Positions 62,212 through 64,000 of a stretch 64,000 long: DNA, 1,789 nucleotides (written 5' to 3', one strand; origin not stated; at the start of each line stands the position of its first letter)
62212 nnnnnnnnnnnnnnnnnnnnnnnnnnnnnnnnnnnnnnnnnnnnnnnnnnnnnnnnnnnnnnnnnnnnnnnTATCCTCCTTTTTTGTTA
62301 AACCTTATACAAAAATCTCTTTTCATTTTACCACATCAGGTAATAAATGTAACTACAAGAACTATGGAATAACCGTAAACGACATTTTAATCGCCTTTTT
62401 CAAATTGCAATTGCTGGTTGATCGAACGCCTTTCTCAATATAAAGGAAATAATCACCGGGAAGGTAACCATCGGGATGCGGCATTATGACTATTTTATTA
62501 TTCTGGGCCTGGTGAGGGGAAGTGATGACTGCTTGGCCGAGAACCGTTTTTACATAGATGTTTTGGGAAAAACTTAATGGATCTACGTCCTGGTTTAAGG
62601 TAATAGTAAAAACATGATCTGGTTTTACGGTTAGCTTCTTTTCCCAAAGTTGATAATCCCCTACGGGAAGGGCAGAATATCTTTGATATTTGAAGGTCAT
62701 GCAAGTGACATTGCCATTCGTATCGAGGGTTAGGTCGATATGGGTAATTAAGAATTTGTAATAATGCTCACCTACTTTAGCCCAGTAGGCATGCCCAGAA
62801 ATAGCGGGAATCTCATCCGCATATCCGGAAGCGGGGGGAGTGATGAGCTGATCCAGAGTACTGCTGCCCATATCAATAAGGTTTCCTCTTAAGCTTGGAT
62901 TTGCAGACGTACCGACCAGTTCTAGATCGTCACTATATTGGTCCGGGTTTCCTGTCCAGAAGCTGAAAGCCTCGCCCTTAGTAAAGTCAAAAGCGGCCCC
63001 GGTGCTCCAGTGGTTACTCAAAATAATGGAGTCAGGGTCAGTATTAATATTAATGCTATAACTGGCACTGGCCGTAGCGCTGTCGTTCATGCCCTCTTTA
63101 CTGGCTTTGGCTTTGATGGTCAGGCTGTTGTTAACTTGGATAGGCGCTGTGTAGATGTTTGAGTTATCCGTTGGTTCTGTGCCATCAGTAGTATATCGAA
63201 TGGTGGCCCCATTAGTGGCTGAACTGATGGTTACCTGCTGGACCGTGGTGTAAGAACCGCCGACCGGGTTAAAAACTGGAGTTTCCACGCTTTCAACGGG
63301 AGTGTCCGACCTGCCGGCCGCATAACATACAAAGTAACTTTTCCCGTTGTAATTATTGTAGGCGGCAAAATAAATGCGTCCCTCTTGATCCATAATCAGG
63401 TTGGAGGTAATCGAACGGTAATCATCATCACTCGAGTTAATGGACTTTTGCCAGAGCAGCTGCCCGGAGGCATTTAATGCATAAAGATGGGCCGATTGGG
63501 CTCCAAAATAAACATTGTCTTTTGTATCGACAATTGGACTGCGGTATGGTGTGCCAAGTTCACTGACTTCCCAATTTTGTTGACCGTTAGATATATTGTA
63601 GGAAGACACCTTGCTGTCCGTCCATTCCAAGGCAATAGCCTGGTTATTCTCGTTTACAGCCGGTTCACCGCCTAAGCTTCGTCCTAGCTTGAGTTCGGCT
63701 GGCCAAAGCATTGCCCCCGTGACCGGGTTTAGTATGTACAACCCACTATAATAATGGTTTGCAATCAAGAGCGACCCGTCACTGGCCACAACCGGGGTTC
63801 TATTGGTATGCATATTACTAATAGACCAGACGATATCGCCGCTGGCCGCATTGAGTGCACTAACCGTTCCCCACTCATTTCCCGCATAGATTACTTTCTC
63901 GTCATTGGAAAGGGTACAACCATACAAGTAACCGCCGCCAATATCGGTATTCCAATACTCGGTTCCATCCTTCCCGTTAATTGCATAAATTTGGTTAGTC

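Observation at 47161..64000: Array of at least six secreted proteins with unrelated 'heads' but one shared Big_5/SbsA-Ig-like module of about 90 aa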

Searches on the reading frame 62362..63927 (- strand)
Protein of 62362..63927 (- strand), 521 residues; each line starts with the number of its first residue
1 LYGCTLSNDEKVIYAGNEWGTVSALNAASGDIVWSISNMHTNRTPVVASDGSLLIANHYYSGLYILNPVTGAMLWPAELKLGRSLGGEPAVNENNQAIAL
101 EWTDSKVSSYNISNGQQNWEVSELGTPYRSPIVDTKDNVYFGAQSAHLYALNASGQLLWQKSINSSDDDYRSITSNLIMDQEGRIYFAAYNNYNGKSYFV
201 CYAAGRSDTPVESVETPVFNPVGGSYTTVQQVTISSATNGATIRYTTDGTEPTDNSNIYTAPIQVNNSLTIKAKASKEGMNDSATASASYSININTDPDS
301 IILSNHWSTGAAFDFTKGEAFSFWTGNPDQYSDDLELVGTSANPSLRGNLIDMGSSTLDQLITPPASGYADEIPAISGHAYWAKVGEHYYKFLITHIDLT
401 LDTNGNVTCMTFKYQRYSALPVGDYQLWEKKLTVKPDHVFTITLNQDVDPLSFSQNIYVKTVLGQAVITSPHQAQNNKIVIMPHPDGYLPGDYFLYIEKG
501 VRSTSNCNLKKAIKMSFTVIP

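Call 4: search_protein_families(library=pfam, proteins=[window:62362-63927:-], max_evalue=0.01)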
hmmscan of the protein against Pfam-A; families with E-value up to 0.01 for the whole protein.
window:62362-63927:- (521 aa): 6 families
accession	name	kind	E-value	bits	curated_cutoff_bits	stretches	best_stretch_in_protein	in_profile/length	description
PF13290.12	CHB_HEX_C_1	-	1.2e-23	83.3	22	1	221-286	1-66/67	Chitobiase/beta-hexosaminidase C-terminal domain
PF13360.13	PQQ_2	-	1.6e-21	77.5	27.6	1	20-236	3-214/233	Outer membrane protein assembly factor BamB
PF13287.12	Fn3_assoc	-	2.7e-17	63.1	23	1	232-290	1-59/59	Fn3 associated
PF13570.13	Beta-prop_ACSF4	-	4.2e-16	59.7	133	1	4-207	55-251/329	Beta-alanine-activating enzyme, beta-propeller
PF03174.19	CHB_HEX_C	-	0.00012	22.4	23.6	1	221-277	15-69/76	Chitobiase/beta-hexosaminidase C-terminal domain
PF25293.1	Beta-prop_EMC1_N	-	0.00012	22.3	34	1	66-188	46-169/219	EMC1 N-terminal beta-propeller domain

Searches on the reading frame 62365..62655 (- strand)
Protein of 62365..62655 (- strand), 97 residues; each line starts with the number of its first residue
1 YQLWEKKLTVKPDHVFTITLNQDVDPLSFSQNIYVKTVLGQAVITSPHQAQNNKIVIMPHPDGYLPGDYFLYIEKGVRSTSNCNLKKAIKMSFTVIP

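Call 98: search_protein_families(library=pfam, proteins=[window:62365-62655:-], max_evalue=10)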
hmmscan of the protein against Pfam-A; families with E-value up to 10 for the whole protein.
window:62365-62655:- (97 aa): 2 families
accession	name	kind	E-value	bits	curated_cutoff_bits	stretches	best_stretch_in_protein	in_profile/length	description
PF13205.12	Big_5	-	0.00087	20.4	23.6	1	10-94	19-104/105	Bacterial Ig-like domain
PF17961.7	Big_8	-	0.26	11.9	22.9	1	8-57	19-71/103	Bacterial Ig domain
